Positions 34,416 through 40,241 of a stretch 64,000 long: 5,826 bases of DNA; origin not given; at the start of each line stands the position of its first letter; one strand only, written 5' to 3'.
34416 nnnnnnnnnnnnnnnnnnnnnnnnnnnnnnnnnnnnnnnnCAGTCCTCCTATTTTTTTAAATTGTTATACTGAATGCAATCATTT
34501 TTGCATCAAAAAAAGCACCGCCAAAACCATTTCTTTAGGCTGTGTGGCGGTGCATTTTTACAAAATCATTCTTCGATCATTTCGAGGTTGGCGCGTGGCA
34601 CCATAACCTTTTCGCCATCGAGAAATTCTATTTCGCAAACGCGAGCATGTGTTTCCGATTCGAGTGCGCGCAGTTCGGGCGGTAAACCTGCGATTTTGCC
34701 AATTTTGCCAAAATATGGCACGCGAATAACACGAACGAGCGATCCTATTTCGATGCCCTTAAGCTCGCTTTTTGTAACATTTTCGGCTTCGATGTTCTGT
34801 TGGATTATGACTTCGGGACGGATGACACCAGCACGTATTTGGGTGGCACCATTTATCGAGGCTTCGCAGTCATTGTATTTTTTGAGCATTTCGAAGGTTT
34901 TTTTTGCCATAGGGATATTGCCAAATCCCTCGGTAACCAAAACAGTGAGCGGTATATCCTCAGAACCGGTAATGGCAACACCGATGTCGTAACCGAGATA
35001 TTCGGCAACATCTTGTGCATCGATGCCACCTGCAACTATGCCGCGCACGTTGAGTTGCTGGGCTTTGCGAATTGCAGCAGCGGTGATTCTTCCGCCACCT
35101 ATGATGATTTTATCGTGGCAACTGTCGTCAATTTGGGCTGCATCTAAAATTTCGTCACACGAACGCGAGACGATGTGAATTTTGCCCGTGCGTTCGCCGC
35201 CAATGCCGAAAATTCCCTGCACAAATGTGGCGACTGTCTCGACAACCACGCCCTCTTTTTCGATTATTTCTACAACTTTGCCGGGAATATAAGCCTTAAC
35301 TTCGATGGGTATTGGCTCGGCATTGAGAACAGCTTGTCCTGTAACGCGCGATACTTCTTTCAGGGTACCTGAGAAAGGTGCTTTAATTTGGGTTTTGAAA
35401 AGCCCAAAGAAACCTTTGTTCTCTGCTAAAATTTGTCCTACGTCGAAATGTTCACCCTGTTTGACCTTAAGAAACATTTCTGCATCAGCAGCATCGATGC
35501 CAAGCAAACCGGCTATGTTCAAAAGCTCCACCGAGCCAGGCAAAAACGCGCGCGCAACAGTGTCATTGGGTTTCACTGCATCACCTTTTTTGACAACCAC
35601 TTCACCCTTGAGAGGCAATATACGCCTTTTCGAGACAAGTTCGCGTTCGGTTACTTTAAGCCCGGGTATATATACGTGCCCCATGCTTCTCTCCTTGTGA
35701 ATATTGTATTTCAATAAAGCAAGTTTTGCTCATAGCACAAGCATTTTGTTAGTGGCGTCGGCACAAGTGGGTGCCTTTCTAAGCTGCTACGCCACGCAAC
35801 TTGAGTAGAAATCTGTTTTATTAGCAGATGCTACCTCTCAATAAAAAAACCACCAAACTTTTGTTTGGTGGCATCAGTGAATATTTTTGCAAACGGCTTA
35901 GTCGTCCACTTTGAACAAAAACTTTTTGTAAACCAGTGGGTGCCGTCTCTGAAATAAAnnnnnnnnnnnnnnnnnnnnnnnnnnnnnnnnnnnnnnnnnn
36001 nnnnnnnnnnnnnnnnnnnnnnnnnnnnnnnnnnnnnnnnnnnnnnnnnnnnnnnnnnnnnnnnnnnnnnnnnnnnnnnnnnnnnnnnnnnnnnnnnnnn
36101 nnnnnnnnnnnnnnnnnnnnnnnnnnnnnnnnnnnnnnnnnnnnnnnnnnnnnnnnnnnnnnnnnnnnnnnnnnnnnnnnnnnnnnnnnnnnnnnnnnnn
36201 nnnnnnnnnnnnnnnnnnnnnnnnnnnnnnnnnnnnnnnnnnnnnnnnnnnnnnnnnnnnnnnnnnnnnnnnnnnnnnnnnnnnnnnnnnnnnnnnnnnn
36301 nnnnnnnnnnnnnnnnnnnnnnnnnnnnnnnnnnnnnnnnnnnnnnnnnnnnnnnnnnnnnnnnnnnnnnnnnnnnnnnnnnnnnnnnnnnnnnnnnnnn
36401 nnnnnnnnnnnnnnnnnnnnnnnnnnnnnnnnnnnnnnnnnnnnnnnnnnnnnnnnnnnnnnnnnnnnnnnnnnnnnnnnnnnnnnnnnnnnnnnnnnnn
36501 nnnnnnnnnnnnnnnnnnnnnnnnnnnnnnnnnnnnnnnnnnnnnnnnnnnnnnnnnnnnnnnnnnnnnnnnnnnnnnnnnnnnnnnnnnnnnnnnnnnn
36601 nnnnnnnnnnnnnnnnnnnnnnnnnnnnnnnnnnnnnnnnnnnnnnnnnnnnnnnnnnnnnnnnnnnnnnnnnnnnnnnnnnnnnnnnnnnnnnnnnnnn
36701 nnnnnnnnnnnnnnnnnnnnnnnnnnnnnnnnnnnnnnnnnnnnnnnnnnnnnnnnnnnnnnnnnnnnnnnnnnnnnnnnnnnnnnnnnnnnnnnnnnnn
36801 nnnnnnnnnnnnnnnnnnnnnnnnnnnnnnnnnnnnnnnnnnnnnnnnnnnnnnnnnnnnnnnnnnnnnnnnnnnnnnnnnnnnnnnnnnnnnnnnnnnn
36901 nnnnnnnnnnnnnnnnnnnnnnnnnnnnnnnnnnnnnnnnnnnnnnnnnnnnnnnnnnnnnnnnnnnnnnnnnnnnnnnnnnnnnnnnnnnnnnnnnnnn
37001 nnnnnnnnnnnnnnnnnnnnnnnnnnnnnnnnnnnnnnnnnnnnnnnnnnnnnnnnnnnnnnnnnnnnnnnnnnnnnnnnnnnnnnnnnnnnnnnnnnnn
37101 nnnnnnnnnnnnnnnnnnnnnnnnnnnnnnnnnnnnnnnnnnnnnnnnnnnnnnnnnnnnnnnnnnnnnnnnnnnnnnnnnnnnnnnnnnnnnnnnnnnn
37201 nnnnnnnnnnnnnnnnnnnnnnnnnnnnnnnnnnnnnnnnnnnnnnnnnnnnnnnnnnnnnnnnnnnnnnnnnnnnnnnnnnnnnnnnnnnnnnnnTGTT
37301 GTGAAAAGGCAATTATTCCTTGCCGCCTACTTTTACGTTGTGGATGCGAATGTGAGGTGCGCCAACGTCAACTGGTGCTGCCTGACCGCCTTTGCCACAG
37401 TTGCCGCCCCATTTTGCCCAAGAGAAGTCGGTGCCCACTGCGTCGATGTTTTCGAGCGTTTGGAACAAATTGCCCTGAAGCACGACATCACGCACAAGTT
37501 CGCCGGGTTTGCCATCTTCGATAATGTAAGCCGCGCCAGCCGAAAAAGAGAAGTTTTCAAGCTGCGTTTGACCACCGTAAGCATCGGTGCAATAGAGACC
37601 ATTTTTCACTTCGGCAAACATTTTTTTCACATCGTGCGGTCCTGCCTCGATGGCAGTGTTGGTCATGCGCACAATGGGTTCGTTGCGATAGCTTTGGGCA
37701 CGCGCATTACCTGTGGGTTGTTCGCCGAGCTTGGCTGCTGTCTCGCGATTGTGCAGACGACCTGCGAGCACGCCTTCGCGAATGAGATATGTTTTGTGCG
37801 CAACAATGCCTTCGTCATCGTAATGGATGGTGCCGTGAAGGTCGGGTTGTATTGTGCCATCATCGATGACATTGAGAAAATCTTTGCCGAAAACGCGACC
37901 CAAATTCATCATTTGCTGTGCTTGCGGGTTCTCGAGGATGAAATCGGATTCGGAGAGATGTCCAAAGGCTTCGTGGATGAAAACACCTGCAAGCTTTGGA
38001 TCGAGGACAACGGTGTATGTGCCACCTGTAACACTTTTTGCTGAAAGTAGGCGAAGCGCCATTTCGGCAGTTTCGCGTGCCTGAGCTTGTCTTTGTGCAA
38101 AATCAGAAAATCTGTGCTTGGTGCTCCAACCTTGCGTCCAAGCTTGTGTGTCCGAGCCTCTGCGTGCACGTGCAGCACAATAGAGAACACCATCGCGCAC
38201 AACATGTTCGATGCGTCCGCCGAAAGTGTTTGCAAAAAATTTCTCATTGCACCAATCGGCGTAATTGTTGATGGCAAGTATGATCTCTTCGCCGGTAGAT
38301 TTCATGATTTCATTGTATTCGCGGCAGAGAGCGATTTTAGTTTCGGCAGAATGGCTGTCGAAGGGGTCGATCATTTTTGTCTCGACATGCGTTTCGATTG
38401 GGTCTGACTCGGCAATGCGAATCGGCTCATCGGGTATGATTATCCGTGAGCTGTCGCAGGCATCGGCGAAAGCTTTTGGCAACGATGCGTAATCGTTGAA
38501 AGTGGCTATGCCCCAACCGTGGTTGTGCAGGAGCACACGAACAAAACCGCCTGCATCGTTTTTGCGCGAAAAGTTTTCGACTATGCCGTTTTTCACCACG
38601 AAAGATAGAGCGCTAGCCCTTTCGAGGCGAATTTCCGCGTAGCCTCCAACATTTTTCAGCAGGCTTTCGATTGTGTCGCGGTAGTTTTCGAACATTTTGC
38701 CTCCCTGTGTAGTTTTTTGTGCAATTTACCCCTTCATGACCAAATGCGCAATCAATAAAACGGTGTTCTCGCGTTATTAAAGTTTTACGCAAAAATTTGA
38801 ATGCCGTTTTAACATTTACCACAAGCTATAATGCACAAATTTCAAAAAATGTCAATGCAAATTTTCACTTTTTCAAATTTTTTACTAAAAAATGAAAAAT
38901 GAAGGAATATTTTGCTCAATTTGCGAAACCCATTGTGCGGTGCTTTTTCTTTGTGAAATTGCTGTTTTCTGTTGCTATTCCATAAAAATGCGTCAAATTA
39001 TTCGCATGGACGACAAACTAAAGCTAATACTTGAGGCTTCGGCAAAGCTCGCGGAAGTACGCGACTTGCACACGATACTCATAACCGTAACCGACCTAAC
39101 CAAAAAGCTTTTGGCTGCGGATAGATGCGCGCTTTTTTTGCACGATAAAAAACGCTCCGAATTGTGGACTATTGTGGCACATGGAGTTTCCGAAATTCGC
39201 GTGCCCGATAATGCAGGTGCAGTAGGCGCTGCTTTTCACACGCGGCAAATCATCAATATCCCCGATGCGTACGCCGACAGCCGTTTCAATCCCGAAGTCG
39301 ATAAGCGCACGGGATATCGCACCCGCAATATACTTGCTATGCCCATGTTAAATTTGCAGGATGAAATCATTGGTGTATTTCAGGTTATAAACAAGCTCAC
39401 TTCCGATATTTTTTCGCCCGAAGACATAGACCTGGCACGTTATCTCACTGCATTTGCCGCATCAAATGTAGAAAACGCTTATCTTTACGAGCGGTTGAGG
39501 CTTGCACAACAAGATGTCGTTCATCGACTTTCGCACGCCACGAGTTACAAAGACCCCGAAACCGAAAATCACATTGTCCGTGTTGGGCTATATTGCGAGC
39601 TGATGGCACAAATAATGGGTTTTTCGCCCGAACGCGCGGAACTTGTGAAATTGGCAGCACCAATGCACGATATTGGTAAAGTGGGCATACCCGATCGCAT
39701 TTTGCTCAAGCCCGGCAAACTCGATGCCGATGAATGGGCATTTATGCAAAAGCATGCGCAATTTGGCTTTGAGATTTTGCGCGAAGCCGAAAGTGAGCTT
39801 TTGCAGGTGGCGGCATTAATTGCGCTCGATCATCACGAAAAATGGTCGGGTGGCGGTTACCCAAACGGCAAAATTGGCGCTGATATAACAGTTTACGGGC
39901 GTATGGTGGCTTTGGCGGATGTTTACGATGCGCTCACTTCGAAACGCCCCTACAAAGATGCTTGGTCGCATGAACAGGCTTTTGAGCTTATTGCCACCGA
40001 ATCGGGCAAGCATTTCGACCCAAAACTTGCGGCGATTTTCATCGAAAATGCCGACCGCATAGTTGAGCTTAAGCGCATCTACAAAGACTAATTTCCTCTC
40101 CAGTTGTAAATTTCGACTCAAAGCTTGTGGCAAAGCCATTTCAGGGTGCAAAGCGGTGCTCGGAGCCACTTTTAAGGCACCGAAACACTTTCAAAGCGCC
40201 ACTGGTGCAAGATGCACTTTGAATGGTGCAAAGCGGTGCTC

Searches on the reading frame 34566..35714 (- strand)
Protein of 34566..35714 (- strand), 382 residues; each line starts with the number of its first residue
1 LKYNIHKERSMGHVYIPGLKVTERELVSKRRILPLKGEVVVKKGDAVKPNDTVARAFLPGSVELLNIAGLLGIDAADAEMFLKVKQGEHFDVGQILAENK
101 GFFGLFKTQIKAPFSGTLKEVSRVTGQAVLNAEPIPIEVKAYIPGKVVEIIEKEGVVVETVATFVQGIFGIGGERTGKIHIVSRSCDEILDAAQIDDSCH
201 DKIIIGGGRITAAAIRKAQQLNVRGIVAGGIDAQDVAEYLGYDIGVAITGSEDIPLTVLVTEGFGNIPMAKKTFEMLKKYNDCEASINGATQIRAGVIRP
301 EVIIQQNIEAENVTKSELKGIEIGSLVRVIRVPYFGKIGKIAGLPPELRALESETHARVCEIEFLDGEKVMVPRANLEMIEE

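Call 88: search_protein_families(library=pfam, proteins=[window:34566-35714:-], max_evalue=0.00001)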
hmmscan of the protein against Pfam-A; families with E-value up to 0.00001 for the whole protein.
window:34566-35714:- (382 aa): 1 family
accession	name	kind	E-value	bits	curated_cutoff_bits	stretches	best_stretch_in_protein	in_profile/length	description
PF13375.12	RnfC_N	-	9.5e-06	26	25.6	0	83-138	45-97/101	RnfC Barrel sandwich hybrid domain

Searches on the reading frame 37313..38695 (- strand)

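Call 88: search_protein_families(library=pfam, proteins=[window:37313-38695:-], max_evalue=0.00001)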
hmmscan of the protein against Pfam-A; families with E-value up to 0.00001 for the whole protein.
window:37313-38695:- (460 aa): 3 families
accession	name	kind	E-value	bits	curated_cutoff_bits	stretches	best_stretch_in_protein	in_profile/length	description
PF19289.4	PmbA_TldD_3rd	-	8.5e-60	202.1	22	1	225-458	2-220/220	PmbA/TldA metallopeptidase C-terminal domain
PF01523.21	PmbA_TldD_1st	-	4e-10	40.1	20.9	1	20-81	1-63/65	PmbA/TldA metallopeptidase domain 1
PF19290.4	PmbA_TldD_2nd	-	9e-09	36.2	20.9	1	111-217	2-109/109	PmbA/TldA metallopeptidase central domain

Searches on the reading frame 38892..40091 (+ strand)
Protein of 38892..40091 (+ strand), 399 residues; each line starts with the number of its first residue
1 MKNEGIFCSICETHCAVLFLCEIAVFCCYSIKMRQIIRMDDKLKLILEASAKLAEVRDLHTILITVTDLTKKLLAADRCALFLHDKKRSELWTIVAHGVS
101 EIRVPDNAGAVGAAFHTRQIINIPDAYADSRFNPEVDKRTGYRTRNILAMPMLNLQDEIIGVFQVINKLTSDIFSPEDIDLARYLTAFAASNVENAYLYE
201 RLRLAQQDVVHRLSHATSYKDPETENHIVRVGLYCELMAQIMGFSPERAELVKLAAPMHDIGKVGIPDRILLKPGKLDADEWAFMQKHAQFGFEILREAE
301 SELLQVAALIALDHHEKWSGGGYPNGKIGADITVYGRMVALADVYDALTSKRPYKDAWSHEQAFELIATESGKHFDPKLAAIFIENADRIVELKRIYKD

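Call 88: search_protein_families(library=pfam, proteins=[window:38892-40091:+], max_evalue=0.00001)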
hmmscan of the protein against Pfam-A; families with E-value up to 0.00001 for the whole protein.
window:38892-40091:+ (399 aa): 5 families
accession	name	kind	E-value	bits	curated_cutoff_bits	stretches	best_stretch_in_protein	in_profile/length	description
PF13487.12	HD_5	-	1.1e-30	107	27.2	1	218-379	8-170/170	HD domain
PF01590.32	GAF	-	1.2e-21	78.1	22.4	1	58-191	1-131/133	GAF domain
PF01966.28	HD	-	6.8e-20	71.9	22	1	226-347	3-115/116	HD domain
PF13492.12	GAF_3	-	1.8e-08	35.3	27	1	62-195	5-129/129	GAF domain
PF13185.12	GAF_2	-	2.8e-08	34.5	28.6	1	57-193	2-135/136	GAF domain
